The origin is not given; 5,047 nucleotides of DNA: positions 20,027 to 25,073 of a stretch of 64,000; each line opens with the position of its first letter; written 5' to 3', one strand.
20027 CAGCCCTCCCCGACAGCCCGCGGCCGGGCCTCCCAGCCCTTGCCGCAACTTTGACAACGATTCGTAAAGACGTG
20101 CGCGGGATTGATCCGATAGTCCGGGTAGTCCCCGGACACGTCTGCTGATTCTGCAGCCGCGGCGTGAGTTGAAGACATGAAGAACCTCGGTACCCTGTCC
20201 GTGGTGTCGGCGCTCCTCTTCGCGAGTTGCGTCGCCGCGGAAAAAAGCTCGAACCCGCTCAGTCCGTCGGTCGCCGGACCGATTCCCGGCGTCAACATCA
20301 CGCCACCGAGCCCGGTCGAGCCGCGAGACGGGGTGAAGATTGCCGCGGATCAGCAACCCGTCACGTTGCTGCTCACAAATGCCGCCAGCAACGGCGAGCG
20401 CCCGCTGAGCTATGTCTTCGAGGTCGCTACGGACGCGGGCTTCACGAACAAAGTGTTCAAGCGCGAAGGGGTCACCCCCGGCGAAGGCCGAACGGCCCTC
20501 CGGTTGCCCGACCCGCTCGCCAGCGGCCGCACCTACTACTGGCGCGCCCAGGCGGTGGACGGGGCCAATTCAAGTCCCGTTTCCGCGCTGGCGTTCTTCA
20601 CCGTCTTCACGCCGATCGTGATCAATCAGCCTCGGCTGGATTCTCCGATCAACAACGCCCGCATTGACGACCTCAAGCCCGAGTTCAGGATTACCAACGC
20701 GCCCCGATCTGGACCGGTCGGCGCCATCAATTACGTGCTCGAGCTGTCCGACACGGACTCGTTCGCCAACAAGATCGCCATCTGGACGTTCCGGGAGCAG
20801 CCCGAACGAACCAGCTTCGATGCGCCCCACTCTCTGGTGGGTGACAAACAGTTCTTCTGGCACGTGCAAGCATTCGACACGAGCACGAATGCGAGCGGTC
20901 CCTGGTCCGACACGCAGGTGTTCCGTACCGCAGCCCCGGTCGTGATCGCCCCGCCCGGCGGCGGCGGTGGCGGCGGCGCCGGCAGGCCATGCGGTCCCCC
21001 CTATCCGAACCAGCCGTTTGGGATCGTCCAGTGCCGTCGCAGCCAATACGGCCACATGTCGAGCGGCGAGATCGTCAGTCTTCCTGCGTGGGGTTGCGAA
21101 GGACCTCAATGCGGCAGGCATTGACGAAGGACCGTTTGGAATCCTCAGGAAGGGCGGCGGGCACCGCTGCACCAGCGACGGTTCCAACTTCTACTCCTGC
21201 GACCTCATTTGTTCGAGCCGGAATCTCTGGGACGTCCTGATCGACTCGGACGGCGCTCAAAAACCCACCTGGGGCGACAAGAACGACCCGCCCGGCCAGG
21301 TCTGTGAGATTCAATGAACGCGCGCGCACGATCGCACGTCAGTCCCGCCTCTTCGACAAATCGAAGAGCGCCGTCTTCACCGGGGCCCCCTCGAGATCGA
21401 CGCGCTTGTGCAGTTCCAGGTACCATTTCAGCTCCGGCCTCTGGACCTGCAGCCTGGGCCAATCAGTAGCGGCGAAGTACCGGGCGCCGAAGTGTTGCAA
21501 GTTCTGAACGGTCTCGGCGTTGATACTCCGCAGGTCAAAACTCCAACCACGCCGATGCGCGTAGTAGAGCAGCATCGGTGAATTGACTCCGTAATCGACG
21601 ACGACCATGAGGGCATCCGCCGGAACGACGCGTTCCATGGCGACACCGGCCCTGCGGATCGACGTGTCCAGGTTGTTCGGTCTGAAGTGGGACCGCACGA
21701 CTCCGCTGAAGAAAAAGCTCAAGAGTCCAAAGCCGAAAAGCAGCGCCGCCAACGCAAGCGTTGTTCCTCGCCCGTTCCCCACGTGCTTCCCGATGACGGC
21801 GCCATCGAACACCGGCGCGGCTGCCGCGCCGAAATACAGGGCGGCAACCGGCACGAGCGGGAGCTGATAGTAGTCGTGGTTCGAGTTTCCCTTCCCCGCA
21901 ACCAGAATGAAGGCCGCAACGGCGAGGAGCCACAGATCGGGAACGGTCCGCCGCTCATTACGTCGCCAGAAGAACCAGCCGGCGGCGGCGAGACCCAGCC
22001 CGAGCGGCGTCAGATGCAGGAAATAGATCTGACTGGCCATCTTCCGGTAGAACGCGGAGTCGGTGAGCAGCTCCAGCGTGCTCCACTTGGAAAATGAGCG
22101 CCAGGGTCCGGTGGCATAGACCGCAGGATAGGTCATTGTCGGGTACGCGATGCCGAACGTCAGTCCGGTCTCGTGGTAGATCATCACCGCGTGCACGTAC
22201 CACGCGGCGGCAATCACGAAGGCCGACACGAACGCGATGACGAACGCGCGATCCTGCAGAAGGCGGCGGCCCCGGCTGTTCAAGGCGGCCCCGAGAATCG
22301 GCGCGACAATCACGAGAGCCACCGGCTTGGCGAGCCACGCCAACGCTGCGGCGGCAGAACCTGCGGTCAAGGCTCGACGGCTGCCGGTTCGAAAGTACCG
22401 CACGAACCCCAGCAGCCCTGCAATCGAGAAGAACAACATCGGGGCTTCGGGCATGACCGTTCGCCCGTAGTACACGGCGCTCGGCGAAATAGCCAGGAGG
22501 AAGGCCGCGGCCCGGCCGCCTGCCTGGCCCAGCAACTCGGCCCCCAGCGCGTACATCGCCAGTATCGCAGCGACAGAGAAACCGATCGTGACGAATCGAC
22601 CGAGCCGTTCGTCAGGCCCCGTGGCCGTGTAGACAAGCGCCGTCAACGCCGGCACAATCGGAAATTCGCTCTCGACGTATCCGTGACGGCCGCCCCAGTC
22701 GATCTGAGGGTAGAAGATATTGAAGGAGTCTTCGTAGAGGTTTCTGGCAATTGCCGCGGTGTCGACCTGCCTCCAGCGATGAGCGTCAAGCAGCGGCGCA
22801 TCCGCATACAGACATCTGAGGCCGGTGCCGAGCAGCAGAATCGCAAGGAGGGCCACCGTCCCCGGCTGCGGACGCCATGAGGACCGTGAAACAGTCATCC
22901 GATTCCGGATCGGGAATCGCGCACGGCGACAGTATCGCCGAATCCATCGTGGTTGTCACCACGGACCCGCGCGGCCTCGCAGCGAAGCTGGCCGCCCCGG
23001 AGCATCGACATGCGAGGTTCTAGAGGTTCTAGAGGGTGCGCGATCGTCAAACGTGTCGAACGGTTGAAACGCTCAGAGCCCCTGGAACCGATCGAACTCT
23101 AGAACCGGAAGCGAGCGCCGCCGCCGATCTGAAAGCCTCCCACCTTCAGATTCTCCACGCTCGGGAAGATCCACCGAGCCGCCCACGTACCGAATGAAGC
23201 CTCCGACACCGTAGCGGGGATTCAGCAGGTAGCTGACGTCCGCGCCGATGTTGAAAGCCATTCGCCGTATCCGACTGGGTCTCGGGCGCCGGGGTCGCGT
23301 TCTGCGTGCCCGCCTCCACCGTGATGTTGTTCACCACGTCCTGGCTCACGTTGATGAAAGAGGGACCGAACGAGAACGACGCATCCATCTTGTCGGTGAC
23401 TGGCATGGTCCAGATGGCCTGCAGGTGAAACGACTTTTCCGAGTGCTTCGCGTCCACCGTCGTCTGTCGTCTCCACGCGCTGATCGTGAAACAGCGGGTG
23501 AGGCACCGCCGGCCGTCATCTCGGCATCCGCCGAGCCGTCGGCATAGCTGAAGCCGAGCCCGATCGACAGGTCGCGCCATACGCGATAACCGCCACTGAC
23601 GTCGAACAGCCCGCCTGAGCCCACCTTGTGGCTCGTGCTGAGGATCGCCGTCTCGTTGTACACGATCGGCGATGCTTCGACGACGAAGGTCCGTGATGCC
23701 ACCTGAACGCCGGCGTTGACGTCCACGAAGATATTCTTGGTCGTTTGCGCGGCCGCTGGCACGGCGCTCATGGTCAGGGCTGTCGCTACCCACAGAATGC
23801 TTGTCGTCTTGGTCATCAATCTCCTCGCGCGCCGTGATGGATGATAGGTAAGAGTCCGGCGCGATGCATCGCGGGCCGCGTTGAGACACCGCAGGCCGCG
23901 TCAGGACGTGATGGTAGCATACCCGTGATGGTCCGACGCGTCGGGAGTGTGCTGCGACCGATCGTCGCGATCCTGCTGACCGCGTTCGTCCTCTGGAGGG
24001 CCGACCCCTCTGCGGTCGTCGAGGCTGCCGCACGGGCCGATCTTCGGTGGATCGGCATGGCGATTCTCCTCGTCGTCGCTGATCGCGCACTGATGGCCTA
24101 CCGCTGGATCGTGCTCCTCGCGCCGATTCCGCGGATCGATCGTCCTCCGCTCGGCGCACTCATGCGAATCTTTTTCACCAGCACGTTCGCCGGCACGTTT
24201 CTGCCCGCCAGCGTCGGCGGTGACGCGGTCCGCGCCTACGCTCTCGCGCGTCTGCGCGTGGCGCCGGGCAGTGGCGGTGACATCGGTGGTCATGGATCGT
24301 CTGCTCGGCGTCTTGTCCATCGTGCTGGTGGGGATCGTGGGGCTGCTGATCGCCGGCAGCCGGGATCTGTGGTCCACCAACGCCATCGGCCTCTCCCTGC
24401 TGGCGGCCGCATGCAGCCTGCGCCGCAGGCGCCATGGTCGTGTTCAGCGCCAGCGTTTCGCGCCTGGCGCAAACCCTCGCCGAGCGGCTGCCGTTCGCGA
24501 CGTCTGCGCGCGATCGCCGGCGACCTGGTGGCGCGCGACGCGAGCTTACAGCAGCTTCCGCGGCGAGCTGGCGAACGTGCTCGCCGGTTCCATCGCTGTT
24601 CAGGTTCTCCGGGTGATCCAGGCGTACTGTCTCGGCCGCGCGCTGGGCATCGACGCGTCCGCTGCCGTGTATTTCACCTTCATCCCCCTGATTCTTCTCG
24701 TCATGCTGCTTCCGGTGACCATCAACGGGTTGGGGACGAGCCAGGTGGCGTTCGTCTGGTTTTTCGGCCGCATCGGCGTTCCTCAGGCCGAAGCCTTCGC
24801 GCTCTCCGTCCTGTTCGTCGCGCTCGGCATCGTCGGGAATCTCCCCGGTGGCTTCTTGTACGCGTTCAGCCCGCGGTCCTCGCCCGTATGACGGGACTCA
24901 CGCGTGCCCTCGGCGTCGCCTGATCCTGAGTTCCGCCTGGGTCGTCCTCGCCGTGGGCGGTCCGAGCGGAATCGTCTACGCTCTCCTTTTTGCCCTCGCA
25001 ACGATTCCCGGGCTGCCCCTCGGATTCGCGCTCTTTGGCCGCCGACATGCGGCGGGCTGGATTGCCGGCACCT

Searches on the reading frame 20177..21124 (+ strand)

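Call 93: search_protein_families(library=pfam, proteins=[window:20177-21124:+], max_evalue=0.001)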
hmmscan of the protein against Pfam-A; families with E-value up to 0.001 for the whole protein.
window:20177-21124:+ (315 aa): 1 family
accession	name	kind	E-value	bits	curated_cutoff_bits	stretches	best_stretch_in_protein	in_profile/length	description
PF25788.1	Ig_Rha78A_N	-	8.3e-07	29.7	27.4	0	71-142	30-100/105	Rha78A-like, N-terminal immunoglobulin domain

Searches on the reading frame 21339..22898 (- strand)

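Call 93: search_protein_families(library=pfam, proteins=[window:21339-22898:-], max_evalue=0.001)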
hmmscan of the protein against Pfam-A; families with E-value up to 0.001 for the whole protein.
window:21339-22898:- (519 aa): 2 families
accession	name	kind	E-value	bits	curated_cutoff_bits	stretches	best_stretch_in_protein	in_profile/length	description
PF13231.12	PMT_2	-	1.6e-14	54.8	26.1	1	80-233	4-157/160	Dolichyl-phosphate-mannose-protein mannosyltransferase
PF02366.24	PMT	-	2.3e-06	27.8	22.7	1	101-206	86-197/245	Dolichyl-phosphate-mannose-protein mannosyltransferase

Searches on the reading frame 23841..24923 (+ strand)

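Call 93: search_protein_families(library=pfam, proteins=[window:23841-24923:+], max_evalue=0.001)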
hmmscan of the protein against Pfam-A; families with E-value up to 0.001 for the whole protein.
window:23841-24923:+ (360 aa): 1 family
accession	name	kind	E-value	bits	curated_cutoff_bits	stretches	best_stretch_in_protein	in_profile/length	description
PF03706.18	LPG_synthase_TM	-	2.3e-15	57.3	33.4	1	41-138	6-102/302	Lysylphosphatidylglycerol synthase TM region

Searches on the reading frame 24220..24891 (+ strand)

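Call 93: search_protein_families(library=pfam, proteins=[window:24220-24891:+], max_evalue=0.001)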
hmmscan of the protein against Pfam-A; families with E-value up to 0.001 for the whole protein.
window:24220-24891:+ (223 aa): 1 family
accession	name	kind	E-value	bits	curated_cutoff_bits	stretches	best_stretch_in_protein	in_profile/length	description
PF03706.18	LPG_synthase_TM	-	1.2e-18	68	33.4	1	8-204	98-295/302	Lysylphosphatidylglycerol synthase TM region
